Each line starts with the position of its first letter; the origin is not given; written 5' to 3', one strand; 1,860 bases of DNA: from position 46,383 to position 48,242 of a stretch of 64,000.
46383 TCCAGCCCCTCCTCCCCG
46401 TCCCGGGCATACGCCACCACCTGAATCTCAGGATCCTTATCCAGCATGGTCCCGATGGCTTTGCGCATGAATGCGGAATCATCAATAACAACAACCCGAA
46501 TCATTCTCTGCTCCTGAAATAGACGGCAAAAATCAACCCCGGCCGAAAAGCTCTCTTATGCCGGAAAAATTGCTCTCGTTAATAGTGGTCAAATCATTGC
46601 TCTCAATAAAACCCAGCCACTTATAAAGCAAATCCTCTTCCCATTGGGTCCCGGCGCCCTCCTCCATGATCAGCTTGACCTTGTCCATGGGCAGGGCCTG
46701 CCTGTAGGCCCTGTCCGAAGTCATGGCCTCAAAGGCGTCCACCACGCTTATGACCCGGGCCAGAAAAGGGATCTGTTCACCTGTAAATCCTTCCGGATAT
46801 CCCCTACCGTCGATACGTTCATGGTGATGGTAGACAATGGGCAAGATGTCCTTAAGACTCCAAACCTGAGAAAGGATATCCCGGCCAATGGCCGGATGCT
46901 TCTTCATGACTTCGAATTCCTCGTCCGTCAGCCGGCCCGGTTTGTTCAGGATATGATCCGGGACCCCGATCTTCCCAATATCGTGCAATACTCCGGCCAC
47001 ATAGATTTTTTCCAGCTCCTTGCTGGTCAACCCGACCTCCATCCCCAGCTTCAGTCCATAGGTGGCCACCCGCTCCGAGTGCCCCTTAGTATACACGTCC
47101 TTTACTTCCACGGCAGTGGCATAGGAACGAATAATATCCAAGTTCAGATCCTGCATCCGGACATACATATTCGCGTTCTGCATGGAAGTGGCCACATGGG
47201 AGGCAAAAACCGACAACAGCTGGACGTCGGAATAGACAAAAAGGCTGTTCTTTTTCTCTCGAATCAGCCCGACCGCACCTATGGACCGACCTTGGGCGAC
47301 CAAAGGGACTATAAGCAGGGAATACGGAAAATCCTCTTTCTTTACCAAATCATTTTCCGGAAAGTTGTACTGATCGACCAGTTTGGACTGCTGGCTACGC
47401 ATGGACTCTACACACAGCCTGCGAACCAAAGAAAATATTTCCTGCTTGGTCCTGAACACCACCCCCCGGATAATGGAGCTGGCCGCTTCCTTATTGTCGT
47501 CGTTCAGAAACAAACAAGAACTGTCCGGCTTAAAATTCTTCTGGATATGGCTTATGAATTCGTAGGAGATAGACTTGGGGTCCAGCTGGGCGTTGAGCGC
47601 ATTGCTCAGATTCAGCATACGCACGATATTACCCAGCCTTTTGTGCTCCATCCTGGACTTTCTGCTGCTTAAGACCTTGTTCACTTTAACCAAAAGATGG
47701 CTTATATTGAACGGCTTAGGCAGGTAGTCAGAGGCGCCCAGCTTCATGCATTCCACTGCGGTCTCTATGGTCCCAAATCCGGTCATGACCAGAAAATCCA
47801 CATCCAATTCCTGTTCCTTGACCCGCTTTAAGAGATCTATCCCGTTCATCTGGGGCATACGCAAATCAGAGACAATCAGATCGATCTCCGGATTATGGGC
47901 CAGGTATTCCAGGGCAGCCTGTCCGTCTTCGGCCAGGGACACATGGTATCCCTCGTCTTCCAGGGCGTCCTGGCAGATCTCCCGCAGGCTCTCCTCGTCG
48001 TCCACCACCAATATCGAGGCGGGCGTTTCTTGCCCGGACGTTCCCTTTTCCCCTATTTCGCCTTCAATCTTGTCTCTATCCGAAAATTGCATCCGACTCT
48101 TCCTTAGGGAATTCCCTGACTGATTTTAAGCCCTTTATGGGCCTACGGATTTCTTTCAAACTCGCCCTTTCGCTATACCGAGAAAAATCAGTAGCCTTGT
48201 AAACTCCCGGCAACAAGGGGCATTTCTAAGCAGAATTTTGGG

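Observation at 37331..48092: Nine-gene chemosensory operon with built-in c-di-GMP turnover and sensing modules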

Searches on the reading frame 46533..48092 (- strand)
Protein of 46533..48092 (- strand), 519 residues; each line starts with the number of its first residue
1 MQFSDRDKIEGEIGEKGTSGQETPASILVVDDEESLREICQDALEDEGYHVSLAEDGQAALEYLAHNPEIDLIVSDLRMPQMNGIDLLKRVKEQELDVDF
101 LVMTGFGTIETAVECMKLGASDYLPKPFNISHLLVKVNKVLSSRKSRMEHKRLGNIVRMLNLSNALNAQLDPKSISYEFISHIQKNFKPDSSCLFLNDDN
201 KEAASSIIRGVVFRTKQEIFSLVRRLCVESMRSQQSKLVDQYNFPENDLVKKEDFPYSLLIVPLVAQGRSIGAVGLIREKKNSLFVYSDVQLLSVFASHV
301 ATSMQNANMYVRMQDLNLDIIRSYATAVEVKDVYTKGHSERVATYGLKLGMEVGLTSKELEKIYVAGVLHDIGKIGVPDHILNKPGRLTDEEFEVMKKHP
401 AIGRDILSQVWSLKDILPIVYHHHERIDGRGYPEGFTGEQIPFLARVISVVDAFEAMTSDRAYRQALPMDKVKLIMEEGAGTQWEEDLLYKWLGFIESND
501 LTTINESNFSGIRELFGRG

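Call 4: search_protein_families(library=pfam, proteins=[window:46533-48092:-], max_evalue=0.01)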
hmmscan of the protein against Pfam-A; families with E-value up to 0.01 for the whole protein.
window:46533-48092:- (519 aa): 8 families
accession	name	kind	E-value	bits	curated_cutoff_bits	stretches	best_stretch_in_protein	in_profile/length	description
PF13487.12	HD_5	-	1.5e-36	126.1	27.2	1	327-482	6-164/170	HD domain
PF00072.30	Response_reg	-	7.5e-31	107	30.2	1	27-137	1-110/111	Response regulator receiver domain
PF01966.28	HD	-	3.1e-23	82.7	22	1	337-457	3-116/116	HD domain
PF01590.32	GAF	-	4.6e-07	30.9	22.4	1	172-303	2-132/133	GAF domain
PF13185.12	GAF_2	-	1.8e-06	28.6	28.6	1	193-303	24-134/136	GAF domain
PF13492.12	GAF_3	-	1.5e-05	25.8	27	1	258-306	82-129/129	GAF domain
PF08668.18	HDOD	-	0.0013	18.7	22.9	1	337-387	97-145/196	HDOD domain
PF15714.11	SpoVT_C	-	0.0059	17.1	27.5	0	231-304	53-127/128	Stage V sporulation protein T C-terminal, transcription factor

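Call 26: search_protein_families(library=ncbifam, proteins=[window:46533-48092:-], max_evalue=0.001)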
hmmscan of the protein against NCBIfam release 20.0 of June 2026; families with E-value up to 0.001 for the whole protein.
window:46533-48092:- (519 aa): 97 families (the best 25 are shown)
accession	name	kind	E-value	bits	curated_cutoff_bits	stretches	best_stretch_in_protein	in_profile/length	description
NF053512.1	nitric_RR_NosR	exception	2.9e-65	221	400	2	317-498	174-356/422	response regulator c-di-GMP phosphodiesterase, NosR family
NF051870.1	NAssimRespRegNtrX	equivalog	4.3e-29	101.7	600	1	26-155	3-133/452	nitrogen assimilation response regulator NtrX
NF006900.1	PRK09390.1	equivalog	2.1e-28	99.3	255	1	25-153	5-132/203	response regulator FixJ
TIGR01818.1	ntrC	equivalog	1.3e-27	96.8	558.6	1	27-151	1-124/463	nitrogen regulation protein NR(I)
NF008469.0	PRK11361.1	equivalog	1.3e-26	93.3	714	1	26-153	6-132/461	acetoacetate metabolism transcriptional regulator AtoC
NF045505.1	RR_RssB_Pseudo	equivalog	6.2e-25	88.1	700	1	24-161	5-142/394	two-component system response regulator RssB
NF053854.1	RespRegPhoBBctds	equivalog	5.8e-24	84.7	270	1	27-152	1-128/225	two-component system response regulator PhoB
NF041946.1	LuxO_transreg_Vib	equivalog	2.3e-23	82.7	800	1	30-151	2-122/463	quorum-sensing sigma-54 dependent transcriptional regulator LuxO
NF047793.1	ResRegPgtA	equivalog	2.5e-23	82.6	650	1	25-152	6-132/414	two-component system response regulator PgtA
NF007689.0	PRK10365.1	equivalog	2.9e-23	82.4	760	1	26-146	7-126/441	sigma-54-dependent response regulator transcription factor ZraR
NF045944.1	ResRegRpaBCyano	equivalog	1.1e-22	80.6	330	1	28-151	1-122/229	response regulator transcription factor RpaB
NF008176.1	PRK10923.1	equivalog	3.9e-22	78.5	620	1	26-148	5-126/469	nitrogen regulation protein NR(I)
NF041734.1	resp_reg_RppA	equivalog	4.3e-22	78.6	250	1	27-221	3-194/229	two-component system response regulator RppA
NF008199.0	PRK10955.1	equivalog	4.2e-21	75.9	341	1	27-148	4-120/232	envelope stress response regulator transcription factor CpxR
NF007005.1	PRK09468.1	equivalog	4.6e-21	75.3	331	1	25-146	4-124/237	osmolarity response regulator transcription factor OmpR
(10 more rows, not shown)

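Call 32: find_homologous_proteins(query=window:46533-48092:-, max_evalue=1e-20)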
Query window:46533-48092:- (519 aa): 6557 proteins with E <= 1e-20 among 8000 candidates; the best 120 are listed.
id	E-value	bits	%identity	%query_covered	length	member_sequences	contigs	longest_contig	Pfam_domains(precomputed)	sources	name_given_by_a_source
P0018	1.9e-292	988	85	100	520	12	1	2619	PF13185.13,PF13487.13,PF01966.29,PF01590.33,PF13492.13,PF00072.31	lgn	-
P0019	5.8e-263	891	76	100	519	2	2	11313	PF13185.13,PF13487.13,PF01966.29,PF01590.33,PF13492.13,PF00072.31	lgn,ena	-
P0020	2.9e-260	882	75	99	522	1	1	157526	PF13185.13,PF13487.13,PF01966.29,PF01590.33,PF13492.13,PF00072.31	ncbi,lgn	-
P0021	2.1e-246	837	100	72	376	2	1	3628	PF13185.13,PF13487.13,PF01966.29,PF01590.33,PF13492.13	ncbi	ncbi:MAG: GAF and HD-GYP domain-containing protein, partial [Desulfonatronovibrionaceae bacterium]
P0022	5.8e-207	706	65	91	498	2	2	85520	PF13185.13,PF13487.13,PF01966.29,PF01590.33,PF13492.13,PF00072.31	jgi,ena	-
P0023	5.3e-198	677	63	92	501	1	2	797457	PF13185.13,PF13487.13,PF01966.29,PF01590.33,PF13492.13,PF00072.31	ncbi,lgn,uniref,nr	ncbi:HD domain-containing phosphohydrolase [Desulfonatronovibrio magnus]|uniref:HD domain-containing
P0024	1.5e-197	675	61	93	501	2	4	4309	PF08668.19,PF13185.13,PF13487.13,PF01966.29,PF01590.33,PF13492.13,PF00072.31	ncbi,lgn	-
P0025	6.9e-196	670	62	92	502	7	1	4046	PF13185.13,PF13487.13,PF01966.29,PF01590.33,PF13492.13,PF00072.31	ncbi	ncbi:MAG: HD domain-containing phosphohydrolase [Desulfonatronovibrio sp.]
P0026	1.7e-195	669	63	91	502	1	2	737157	PF13185.13,PF13487.13,PF01966.29,PF01590.33,PF13492.13,PF00072.31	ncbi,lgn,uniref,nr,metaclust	ncbi:HD domain-containing phosphohydrolase [Desulfonatronovibrio hydrogenovorans]|uniref:HD domain-c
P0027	9.4e-195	666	61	95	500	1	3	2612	PF13185.13,PF13487.13,PF01966.29,PF01590.33,PF13492.13,PF00072.31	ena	-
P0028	1.3e-193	662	62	94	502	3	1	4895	PF08668.19,PF13185.13,PF13487.13,PF01966.29,PF01590.33,PF13492.13,PF00072.31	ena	-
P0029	2.2e-192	658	62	92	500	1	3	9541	PF13185.13,PF13487.13,PF01966.29,PF00072.31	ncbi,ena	-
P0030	1.8e-191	655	60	93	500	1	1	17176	PF13487.13,PF01966.29,PF01590.33,PF00072.31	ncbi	-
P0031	1.4e-190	652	62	93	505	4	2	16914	PF13185.13,PF13487.13,PF01966.29,PF01590.33,PF13492.13,PF00072.31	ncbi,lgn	ncbi:MAG: response regulator [Desulfonatronovibrio sp.]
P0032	1.5e-189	649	61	93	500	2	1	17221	PF13185.13,PF13487.13,PF01966.29,PF01590.33,PF13492.13,PF00072.31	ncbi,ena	-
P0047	1.3e-179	616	58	91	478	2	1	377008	PF13185.13,PF13487.13,PF01966.29,PF01590.33,PF13492.13,PF00072.31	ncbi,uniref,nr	ncbi:phosphohydrolase [Desulfoplanes formicivorans]|uniref:Phosphohydrolase n=1 Tax=Desulfoplanes fo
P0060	2.1e-170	586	55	94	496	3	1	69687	PF08668.19,PF13487.13,PF01966.29,PF00072.31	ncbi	ncbi:HD domain-containing phosphohydrolase [Desulfonauticus submarinus]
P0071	1.3e-167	577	55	91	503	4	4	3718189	PF13185.13,PF13487.13,PF01966.29,PF01590.33,PF00072.31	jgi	jgi:response regulator RpfG family c-di-GMP phosphodiesterase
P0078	1.4e-164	567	53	92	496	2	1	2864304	PF13487.13,PF01966.29,PF00072.31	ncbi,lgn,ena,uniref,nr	ncbi:HD domain-containing phosphohydrolase [Desulfohalobium retbaense]|uniref:Response regulator rec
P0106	2.8e-158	546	50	94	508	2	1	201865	PF13487.13,PF01966.29,PF13492.13,PF00072.31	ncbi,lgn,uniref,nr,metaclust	ncbi:HD domain-containing protein [Desulfonatronum thiosulfatophilum]|uniref:HD domain-containing pr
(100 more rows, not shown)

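Call 33: find_encoding_contigs(protein=P0078, flank=10000, max_places=1)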
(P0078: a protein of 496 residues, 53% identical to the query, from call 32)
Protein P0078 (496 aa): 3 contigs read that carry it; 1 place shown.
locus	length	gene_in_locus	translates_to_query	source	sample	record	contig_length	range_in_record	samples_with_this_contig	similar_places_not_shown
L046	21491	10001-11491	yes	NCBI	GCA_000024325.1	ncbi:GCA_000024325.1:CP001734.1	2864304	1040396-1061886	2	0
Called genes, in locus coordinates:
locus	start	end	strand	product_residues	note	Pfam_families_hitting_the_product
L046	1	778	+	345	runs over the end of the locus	PF21948:LplA-B_cat, PF03099:BPL_LplA_LipB, PF10437:Lip_prot_lig_C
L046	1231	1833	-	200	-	-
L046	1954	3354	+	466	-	PF00078:RVT_1, PF08388:GIIM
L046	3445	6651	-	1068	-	PF08455:SNF2_assoc, PF00176:SNF2-rel_dom, PF00270:DEAD (weak), PF04851:ResIII, PF00271:Helicase_C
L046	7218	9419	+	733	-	PF01966:HD, PF13328:HD_4, PF04607:RelA_SpoT, PF02824:TGS, PF19296:RelA_AH, PF28438:RelA_RIS, PF13291:ACT_4, PF22629:ACT_AHAS_ss, +1 more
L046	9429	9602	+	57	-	PF00301:Rubredoxin, PF21349:RUBY_RBDX (faint)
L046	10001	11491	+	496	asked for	PF00072:Response_reg, PF01966:HD, PF13487:HD_5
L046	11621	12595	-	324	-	-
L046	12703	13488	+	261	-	PF13174:TPR_6 (faint), PF13432:TPR_16 (weak)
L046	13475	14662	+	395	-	PF02481:DNA_processg_A, PF17782:WHD_DprA (weak)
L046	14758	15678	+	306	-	PF13495:Phage_int_SAM_4 (weak), PF02899:Phage_int_SAM_1, PF00589:Phage_integrase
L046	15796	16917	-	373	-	PF00730:HhH-GPD, PF00633:HHH, PF00293:NUDIX, PF14815:NUDIX_4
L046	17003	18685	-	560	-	PF13476:AAA_23 (faint), PF00005:ABC_tran, PF02463:SMC_N (faint), PF13555:AAA_29 (faint), PF13238:AAA_18 (faint), PF13304:AAA_21 (faint), PF12848:ABC_tran_Xtn, PF00005:ABC_tran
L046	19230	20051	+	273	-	PF04982:TM_HPP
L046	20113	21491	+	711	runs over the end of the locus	PF04879:Molybdop_Fe4S4, PF00384:Molybdopterin, PF01568:Molydop_binding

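Call 34: find_encoding_contigs(protein=P0106, flank=10000, max_places=1)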
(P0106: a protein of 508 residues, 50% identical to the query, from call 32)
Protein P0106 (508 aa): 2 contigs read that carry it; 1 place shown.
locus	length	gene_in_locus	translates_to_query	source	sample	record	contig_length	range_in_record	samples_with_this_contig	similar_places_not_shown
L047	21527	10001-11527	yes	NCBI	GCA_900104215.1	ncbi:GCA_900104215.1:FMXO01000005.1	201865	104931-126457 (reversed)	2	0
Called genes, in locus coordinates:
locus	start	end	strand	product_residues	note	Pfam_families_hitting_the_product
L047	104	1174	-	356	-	PF04055:Radical_SAM, PF13186:SPASM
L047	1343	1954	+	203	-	-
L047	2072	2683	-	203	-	-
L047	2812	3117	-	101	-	-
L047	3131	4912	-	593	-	PF03601:Cons_hypoth698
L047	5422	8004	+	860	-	PF11845:Tll0287-like, PF01590:GAF, PF13185:GAF_2, PF13492:GAF_3 (weak), PF08448:PAS_4, PF13426:PAS_9 (weak), PF00512:HisKA, PF02518:HATPase_c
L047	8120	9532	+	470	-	PF00072:Response_reg, PF00158:Sigma54_activat, PF14532:Sigma54_activ_2, PF25601:AAA_lid_14, PF02954:HTH_8 (weak)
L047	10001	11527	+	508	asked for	PF00072:Response_reg, PF13492:GAF_3 (weak), PF13487:HD_5, PF01966:HD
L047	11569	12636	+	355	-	PF00072:Response_reg, PF01339:CheB_methylest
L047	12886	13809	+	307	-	PF01368:DHH, PF02833:DHHA2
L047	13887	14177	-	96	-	PF12836:HHH_3, PF00633:HHH (faint), PF03934:T2SSK, PF14520:HHH_5 (faint), PF14716:HHH_8 (faint)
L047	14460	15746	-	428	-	PF01743:PolyA_pol, PF12627:PolyA_pol_RNAbd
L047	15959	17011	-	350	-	-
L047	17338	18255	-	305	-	PF00126:HTH_1, PF03466:LysR_substrate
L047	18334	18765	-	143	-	PF01196:Ribosomal_L17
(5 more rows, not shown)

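Call 40: find_encoding_contigs(protein=P0047, flank=10000, max_places=1)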
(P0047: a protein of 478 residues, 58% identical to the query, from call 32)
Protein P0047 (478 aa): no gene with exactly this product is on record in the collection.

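Call 41: find_encoding_contigs(protein=P0060, flank=10000, max_places=1)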
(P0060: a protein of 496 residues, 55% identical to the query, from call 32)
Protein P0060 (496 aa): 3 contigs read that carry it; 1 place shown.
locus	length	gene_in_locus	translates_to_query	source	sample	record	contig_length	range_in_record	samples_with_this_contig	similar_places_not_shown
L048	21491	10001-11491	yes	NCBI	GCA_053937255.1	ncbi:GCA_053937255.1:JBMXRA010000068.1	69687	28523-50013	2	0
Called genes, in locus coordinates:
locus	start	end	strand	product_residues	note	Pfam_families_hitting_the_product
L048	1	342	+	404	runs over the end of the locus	PF00091:Tubulin, PF12327:FtsZ_C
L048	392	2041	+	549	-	PF19864:Radical_SAM_N2, PF04055:Radical_SAM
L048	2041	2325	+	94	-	PF14451:Ub-Mut7C (weak), PF02597:ThiS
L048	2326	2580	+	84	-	PF21840:DUF6899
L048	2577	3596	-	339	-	PF04055:Radical_SAM, PF13186:SPASM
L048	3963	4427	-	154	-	PF00011:HSP20, PF17886:ArsA_HSP20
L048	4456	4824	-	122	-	PF27746:Small_heat_shock_put (weak), PF00011:HSP20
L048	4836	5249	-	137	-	PF00011:HSP20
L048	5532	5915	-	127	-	PF00460:Flg_bb_rod (weak), PF06429:Flg_bbr_C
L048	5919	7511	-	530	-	PF13231:PMT_2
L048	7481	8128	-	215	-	PF01569:PAP2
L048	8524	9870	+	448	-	PF02558:ApbA (faint), PF03721:UDPG_MGDP_dh_N, PF00984:UDPG_MGDP_dh, PF03720:UDPG_MGDP_dh_C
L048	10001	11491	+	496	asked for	PF00072:Response_reg, PF08668:HDOD (faint), PF13487:HD_5, PF01966:HD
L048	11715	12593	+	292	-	PF03705:CheR_N, PF01739:CheR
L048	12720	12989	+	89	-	PF01584:CheW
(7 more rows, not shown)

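Call 42: find_encoding_contigs(protein=P0071, flank=10000, max_places=1)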
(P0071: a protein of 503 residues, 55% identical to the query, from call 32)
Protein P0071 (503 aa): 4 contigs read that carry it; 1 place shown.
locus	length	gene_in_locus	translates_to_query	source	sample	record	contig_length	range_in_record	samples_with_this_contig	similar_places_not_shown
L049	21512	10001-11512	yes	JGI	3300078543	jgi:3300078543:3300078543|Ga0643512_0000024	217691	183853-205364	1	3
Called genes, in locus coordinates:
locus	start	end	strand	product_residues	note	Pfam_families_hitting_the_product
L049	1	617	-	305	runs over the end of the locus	PF04055:Radical_SAM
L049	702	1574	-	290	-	PF00561:Abhydrolase_1, PF12146:Hydrolase_4 (weak), PF12697:Abhydrolase_6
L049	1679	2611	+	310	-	PF01636:APH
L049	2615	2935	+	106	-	PF10041:DUF2277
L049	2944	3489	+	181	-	PF11157:DUF2937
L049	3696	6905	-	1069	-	PF08455:SNF2_assoc, PF00176:SNF2-rel_dom, PF00270:DEAD (weak), PF04851:ResIII, PF00271:Helicase_C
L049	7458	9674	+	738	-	PF01966:HD, PF13328:HD_4, PF04607:RelA_SpoT, PF02824:TGS, PF19296:RelA_AH, PF28438:RelA_RIS, PF13291:ACT_4, PF01842:ACT, +1 more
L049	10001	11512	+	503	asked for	PF00072:Response_reg, PF01590:GAF (weak), PF13185:GAF_2, PF13487:HD_5, PF01966:HD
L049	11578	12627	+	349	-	PF00072:Response_reg, PF01339:CheB_methylest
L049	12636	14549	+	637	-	PF00514:Arm (faint), PF02985:HEAT (faint), PF03130:HEAT_PBS (faint), PF13513:HEAT_EZ (faint), PF13646:HEAT_2, PF12717:Cnd1 (faint), PF13646:HEAT_2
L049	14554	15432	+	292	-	PF03705:CheR_N, PF01739:CheR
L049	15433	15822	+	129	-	PF07238:PilZ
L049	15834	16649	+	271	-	PF00142:Fer4_NifH, PF01656:CbiA, PF02374:ArsA_ATPase (weak), PF06564:CBP_BcsQ, PF09140:MipZ, PF10609:ParA, PF13614:AAA_31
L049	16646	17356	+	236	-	PF01584:CheW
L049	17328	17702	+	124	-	PF00072:Response_reg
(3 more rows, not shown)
